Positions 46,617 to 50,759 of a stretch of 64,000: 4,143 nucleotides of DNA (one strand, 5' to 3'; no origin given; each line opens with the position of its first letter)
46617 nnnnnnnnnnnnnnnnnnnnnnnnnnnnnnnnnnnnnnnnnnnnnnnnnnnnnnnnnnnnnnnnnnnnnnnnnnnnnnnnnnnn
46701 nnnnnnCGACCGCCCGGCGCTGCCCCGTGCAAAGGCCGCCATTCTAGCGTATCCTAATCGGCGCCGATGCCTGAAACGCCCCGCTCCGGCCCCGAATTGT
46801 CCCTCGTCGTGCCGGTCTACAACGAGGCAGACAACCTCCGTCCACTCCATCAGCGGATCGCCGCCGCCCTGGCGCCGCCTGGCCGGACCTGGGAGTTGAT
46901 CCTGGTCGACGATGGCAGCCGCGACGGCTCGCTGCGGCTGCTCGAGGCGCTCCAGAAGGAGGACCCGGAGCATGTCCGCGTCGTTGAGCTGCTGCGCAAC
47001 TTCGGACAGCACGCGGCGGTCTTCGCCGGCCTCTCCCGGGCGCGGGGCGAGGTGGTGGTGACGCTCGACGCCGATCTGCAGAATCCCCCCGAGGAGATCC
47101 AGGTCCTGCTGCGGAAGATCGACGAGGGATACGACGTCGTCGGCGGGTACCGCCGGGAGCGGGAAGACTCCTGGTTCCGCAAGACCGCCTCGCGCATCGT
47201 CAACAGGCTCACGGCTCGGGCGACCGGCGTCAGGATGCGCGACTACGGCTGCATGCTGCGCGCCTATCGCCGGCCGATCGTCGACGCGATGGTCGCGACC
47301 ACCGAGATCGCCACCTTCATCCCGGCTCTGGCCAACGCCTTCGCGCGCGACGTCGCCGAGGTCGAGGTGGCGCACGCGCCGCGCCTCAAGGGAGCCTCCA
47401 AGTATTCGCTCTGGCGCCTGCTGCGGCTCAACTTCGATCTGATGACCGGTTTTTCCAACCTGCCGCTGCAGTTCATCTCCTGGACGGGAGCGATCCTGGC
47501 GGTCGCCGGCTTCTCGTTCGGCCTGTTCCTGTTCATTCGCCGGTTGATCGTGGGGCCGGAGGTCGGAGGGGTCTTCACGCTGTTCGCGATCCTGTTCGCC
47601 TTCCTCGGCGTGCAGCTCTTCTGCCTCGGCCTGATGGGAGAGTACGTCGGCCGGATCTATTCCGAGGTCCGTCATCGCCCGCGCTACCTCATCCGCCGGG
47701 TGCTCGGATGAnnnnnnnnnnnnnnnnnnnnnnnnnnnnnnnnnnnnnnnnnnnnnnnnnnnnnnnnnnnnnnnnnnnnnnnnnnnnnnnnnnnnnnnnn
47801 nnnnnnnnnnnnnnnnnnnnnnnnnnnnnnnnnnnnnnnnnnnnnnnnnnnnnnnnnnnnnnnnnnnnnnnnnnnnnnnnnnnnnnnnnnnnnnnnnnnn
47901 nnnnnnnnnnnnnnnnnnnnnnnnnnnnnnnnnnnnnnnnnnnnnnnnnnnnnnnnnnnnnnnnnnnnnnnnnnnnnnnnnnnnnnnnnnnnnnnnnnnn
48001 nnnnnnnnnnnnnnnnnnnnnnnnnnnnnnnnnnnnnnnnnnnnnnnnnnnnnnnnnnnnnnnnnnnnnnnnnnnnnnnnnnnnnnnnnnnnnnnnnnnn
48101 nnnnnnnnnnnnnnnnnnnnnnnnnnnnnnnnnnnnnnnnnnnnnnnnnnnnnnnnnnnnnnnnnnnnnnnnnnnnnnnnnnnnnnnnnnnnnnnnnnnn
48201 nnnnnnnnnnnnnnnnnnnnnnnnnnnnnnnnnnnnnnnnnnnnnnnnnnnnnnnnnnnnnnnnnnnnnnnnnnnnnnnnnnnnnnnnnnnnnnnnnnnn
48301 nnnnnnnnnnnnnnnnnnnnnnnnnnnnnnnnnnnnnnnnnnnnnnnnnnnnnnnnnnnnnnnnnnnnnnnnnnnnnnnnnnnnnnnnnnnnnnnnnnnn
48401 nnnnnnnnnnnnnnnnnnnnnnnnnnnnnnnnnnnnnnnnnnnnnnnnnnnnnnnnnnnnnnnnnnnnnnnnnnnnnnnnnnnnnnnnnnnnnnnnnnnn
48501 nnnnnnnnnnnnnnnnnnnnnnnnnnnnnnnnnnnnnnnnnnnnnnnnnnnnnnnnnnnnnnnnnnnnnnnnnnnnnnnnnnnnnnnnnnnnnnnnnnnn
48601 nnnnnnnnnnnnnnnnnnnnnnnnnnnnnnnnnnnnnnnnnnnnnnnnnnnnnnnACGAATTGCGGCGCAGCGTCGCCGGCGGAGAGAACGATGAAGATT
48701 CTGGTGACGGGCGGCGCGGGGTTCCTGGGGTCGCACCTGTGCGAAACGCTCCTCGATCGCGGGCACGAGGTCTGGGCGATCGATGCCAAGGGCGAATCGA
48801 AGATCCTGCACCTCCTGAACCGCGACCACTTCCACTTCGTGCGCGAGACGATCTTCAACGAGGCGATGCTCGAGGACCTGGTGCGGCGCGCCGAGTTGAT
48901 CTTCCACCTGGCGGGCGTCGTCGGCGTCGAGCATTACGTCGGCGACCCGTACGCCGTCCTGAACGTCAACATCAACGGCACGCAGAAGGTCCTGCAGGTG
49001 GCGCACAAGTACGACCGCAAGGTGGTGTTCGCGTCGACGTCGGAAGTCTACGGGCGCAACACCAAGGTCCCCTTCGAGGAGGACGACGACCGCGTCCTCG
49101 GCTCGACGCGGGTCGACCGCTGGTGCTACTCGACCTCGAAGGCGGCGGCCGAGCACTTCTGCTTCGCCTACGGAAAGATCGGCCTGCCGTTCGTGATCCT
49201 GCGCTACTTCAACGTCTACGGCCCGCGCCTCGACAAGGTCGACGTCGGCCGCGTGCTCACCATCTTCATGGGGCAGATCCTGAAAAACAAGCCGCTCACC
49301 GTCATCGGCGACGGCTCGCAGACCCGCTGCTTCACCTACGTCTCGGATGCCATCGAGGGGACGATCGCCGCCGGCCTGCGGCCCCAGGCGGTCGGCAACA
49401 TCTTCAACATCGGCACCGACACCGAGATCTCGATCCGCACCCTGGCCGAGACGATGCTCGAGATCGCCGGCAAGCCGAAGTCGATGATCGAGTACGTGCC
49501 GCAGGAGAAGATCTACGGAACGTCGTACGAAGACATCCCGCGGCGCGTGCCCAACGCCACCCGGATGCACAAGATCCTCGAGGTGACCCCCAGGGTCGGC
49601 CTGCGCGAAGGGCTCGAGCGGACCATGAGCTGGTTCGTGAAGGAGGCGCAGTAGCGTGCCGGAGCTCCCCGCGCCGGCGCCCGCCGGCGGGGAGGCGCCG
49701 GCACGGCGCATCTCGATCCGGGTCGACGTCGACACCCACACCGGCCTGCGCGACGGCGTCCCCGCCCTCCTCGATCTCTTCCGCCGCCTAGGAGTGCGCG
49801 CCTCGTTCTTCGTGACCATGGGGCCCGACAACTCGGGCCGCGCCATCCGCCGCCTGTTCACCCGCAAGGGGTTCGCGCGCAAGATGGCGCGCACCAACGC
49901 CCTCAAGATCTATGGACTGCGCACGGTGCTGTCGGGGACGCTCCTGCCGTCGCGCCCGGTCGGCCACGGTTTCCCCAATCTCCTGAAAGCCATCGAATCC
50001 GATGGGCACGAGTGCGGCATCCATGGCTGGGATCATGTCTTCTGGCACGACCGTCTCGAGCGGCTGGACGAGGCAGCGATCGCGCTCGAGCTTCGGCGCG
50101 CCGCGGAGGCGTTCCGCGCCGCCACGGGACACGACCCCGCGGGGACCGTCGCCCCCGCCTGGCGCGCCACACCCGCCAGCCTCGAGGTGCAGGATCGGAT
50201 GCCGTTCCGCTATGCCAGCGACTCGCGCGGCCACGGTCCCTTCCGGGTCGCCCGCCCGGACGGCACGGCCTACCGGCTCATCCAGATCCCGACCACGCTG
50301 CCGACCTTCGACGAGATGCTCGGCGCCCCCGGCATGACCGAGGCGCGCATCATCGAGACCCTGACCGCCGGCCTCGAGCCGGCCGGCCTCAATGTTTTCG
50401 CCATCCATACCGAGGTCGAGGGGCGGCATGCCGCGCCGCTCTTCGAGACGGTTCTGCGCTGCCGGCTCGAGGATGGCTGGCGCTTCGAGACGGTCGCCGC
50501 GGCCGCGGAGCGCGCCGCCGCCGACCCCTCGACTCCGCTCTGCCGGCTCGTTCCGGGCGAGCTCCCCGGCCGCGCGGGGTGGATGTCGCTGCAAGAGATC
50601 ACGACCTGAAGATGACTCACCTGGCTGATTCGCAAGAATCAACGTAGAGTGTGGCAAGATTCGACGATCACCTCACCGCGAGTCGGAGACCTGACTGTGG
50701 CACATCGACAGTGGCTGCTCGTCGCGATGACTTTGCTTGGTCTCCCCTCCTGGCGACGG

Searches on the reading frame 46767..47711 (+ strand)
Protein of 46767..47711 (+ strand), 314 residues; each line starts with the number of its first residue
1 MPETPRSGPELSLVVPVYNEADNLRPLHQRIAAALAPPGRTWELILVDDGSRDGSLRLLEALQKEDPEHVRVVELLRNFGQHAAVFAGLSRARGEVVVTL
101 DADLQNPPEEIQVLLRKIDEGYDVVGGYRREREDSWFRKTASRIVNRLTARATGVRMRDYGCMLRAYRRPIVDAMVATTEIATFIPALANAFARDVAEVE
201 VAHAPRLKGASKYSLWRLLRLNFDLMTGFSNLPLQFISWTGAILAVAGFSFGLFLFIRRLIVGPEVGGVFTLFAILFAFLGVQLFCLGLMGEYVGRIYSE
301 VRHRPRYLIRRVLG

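Call 59: search_protein_families(library=pfam, proteins=[window:46767-47711:+], max_evalue=0.00001)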
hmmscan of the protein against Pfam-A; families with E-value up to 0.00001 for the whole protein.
window:46767-47711:+ (314 aa): 2 families
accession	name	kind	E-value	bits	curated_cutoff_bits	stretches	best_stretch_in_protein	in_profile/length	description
PF00535.33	Glycos_transf_2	-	7.4e-34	117.5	23.3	1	12-173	1-165/168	Glycosyl transferase family 2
PF13641.12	Glyco_tranf_2_3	-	8.7e-08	32.9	27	1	9-135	1-129/230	Glycosyltransferase like family 2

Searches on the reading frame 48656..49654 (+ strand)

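Call 77: search_protein_families(library=pfam, proteins=[window:48656-49654:+], max_evalue=0.00001)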
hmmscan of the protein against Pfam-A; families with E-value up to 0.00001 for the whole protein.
window:48656-49654:+ (332 aa): 6 families
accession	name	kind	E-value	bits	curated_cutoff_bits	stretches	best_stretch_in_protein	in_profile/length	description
PF01370.27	Epimerase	-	8.5e-55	186.2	20.9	1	15-253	1-240/240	NAD dependent epimerase/dehydratase family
PF16363.11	GDP_Man_Dehyd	-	4.9e-47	161.4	27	1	16-322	1-331/332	GDP-mannose 4,6 dehydratase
PF01073.25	3Beta_HSD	-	1.1e-21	77.6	22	1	16-232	1-221/280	3-beta hydroxysteroid dehydrogenase/isomerase family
PF02719.21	Polysacc_synt_2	-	3.9e-17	62.8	20.2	2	15-128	1-128/293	Polysaccharide biosynthesis protein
PF07993.18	NAD_binding_4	-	8.4e-17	61.6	20.1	1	69-189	79-209/258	Male sterility protein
PF04321.23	RmlD_sub_bind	-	2.5e-14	53.5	27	1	13-284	1-244/287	RmlD substrate binding domain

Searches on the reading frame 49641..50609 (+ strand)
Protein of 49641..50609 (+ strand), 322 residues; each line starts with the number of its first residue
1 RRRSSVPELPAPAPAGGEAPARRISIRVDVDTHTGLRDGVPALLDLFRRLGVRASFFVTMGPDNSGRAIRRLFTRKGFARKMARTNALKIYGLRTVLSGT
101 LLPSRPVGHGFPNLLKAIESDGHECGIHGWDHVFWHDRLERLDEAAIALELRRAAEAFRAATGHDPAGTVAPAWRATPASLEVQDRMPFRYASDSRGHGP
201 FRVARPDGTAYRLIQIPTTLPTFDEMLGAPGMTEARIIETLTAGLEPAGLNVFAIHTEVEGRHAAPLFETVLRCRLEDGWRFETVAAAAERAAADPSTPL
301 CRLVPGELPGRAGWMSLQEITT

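Call 77: search_protein_families(library=pfam, proteins=[window:49641-50609:+], max_evalue=0.00001)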
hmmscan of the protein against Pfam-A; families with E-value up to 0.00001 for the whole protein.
window:49641-50609:+ (322 aa): 2 families
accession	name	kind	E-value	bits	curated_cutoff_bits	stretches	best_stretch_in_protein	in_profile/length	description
PF01522.26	Polysacc_deac_1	-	4.8e-12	46.4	23.1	1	23-191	8-123/124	Polysaccharide deacetylase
PF10096.14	DUF2334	-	1.1e-07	32.1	26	1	111-257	55-188/203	Uncharacterized protein conserved in bacteria (DUF2334)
